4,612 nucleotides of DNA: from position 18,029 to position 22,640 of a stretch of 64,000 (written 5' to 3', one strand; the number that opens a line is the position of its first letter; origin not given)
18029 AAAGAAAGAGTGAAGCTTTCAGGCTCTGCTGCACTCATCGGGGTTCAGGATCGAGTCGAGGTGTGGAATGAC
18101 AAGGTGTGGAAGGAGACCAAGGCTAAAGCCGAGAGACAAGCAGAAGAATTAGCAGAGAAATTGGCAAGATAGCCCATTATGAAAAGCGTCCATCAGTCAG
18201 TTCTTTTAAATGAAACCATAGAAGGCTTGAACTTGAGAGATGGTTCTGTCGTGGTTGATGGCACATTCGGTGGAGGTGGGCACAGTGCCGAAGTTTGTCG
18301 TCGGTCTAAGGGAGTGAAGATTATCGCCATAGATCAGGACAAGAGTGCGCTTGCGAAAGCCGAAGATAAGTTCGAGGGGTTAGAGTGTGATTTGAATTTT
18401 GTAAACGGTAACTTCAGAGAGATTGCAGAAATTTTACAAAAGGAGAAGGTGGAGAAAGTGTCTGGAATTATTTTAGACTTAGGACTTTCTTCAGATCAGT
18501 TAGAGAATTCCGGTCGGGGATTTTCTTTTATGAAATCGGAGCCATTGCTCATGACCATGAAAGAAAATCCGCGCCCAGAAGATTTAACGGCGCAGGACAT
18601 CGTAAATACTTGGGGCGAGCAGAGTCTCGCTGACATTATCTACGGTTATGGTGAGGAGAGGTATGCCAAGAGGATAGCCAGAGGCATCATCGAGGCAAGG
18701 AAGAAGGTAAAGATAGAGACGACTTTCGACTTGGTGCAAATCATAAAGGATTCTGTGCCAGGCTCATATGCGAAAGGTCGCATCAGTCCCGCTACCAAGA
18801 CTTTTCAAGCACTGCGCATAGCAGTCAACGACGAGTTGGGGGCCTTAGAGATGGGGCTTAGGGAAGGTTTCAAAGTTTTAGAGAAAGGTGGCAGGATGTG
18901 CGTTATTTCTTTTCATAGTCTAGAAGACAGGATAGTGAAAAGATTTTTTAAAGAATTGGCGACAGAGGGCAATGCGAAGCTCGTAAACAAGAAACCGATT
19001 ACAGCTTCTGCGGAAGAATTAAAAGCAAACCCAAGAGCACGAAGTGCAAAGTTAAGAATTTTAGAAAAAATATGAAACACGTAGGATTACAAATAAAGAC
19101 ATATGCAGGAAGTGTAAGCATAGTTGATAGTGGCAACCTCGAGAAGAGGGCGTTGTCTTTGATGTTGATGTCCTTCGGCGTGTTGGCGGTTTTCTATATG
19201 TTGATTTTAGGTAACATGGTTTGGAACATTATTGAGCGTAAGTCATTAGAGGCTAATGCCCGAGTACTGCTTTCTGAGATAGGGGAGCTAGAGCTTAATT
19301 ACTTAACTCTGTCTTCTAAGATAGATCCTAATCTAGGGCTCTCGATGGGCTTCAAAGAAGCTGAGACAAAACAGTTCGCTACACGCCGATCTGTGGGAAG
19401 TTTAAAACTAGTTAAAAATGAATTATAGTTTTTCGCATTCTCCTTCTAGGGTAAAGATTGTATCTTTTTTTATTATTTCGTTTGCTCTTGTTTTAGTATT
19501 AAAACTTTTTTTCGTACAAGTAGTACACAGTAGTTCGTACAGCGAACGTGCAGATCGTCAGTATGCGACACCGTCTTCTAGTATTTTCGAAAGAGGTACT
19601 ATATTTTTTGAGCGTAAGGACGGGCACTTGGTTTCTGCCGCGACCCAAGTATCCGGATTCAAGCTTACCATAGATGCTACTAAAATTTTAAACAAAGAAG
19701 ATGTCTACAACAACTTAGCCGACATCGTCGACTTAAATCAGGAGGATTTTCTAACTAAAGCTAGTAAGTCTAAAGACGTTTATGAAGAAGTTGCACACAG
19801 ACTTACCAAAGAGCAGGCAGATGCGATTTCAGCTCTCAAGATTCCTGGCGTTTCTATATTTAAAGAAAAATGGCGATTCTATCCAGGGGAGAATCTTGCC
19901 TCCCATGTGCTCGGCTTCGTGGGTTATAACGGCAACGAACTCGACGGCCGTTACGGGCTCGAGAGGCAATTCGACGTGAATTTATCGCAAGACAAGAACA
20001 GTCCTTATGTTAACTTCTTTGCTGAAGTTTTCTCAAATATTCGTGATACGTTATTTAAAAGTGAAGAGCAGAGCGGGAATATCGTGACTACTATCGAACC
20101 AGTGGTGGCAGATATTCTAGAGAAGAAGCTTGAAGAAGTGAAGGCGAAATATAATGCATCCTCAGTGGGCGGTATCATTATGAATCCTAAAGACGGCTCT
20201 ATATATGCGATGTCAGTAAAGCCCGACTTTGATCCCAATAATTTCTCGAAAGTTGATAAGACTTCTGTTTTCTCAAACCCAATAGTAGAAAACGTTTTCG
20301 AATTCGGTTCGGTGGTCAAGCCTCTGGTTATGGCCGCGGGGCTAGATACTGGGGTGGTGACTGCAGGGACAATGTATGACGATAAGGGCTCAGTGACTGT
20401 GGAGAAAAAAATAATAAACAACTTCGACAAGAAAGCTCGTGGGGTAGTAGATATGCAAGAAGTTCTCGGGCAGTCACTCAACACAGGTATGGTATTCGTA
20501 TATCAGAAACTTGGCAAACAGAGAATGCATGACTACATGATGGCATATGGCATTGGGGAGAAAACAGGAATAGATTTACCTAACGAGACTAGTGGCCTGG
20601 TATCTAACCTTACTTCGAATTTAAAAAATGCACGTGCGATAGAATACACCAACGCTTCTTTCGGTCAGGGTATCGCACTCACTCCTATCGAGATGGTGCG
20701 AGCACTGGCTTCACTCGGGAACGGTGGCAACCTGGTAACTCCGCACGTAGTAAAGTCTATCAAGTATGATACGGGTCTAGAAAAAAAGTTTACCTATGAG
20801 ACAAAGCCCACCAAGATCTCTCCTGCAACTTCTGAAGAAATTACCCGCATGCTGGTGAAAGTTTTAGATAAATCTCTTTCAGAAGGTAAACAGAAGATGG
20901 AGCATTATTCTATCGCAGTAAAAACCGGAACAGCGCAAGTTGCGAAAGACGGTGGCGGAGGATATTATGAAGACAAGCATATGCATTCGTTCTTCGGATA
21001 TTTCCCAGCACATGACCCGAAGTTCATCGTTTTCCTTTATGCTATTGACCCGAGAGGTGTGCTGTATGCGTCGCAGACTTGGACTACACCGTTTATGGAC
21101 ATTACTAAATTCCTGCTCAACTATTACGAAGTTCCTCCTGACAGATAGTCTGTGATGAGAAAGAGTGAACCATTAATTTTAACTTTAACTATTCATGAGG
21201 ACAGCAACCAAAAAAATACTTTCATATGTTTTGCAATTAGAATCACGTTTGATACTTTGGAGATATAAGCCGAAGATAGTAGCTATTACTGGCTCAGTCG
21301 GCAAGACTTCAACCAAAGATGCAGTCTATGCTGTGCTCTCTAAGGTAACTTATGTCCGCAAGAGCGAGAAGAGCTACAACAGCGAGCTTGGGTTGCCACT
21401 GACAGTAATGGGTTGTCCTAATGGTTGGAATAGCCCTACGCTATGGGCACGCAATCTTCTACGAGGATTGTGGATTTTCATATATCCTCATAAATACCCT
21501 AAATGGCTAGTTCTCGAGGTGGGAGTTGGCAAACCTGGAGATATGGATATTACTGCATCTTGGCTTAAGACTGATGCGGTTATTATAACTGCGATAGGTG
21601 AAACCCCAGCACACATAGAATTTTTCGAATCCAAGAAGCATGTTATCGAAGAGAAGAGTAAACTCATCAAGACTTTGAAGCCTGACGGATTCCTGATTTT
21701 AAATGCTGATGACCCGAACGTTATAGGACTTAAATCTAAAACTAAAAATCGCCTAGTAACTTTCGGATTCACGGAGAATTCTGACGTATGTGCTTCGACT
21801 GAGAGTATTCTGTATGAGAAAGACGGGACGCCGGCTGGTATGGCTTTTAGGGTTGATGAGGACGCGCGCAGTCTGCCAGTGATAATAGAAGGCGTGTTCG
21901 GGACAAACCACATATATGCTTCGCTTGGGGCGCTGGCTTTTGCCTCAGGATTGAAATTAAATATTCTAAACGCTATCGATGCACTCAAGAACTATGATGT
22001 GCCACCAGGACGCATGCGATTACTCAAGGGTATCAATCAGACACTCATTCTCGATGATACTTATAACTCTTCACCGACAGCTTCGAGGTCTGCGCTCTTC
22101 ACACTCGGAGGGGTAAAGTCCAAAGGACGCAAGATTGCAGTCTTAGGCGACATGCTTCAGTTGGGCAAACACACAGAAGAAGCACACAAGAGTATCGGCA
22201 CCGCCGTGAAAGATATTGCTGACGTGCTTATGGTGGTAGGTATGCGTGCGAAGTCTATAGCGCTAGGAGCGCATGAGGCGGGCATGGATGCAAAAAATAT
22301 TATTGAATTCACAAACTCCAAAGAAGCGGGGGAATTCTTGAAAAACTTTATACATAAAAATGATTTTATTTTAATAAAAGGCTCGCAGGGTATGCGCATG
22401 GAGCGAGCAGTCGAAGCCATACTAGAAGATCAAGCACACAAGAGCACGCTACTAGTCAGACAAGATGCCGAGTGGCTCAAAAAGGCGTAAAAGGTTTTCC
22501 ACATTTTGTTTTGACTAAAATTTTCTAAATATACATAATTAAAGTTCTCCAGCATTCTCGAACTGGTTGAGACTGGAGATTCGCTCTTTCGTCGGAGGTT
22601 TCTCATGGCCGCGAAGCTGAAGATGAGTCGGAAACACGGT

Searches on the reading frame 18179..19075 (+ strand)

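Call 57: search_protein_families(library=pfam, proteins=[window:18179-19075:+], max_evalue=0.00001)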
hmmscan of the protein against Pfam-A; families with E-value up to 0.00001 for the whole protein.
window:18179-19075:+ (298 aa): 1 family
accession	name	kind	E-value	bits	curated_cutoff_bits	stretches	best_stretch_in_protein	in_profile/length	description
PF01795.25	Methyltransf_5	-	7.8e-102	341.3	27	1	3-298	2-309/309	MraW methylase family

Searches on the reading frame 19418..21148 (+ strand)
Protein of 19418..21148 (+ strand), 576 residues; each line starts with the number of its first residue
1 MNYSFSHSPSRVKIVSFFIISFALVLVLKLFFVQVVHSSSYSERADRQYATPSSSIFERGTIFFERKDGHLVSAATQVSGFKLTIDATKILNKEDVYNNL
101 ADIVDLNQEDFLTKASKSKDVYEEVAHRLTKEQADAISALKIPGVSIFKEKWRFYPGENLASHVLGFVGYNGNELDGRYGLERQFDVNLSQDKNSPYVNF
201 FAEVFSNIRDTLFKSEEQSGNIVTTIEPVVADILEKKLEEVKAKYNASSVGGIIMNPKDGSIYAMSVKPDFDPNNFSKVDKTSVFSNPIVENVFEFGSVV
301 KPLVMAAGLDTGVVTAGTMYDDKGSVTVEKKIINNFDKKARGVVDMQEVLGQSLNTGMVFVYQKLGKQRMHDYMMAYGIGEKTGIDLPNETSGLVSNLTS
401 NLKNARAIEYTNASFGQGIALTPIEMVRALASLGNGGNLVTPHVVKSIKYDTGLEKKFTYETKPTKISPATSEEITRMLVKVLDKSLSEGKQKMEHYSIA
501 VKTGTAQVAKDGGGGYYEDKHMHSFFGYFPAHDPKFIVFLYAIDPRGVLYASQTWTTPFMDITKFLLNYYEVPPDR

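Call 57: search_protein_families(library=pfam, proteins=[window:19418-21148:+], max_evalue=0.00001)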
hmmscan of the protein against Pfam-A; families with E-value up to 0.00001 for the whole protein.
window:19418-21148:+ (576 aa): 2 families
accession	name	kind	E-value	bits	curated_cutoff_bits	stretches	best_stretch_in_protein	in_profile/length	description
PF00905.27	Transpeptidase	-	3.6e-66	223.8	22.1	1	253-545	4-281/299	Penicillin binding protein transpeptidase domain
PF03717.20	PBP_dimer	-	3.2e-09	37.9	24.4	1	75-190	18-159/180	Penicillin-binding Protein dimerisation domain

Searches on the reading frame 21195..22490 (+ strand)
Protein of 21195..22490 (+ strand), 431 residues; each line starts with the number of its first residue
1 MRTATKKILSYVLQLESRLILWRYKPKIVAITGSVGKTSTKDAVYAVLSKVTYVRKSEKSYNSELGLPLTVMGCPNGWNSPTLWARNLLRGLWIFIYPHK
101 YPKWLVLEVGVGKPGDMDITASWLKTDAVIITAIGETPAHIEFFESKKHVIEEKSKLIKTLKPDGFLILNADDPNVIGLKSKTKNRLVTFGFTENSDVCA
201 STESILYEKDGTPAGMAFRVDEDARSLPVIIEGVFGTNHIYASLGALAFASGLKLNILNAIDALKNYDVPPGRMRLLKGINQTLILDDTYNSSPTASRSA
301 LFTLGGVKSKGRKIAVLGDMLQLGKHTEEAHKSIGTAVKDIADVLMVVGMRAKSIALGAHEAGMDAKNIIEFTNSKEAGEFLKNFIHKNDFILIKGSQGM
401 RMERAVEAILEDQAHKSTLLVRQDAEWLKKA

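Call 57: search_protein_families(library=pfam, proteins=[window:21195-22490:+], max_evalue=0.00001)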
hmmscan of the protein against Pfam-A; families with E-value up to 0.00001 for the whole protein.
window:21195-22490:+ (431 aa): 2 families
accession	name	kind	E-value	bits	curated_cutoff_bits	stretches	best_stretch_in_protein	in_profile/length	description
PF08245.18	Mur_ligase_M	-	4e-25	89.4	24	2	102-220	57-173/200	Mur ligase middle domain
PF02875.26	Mur_ligase_C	-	2.1e-18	67.8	28.4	1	272-397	1-126/127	Mur ligase, glutamate ligase domain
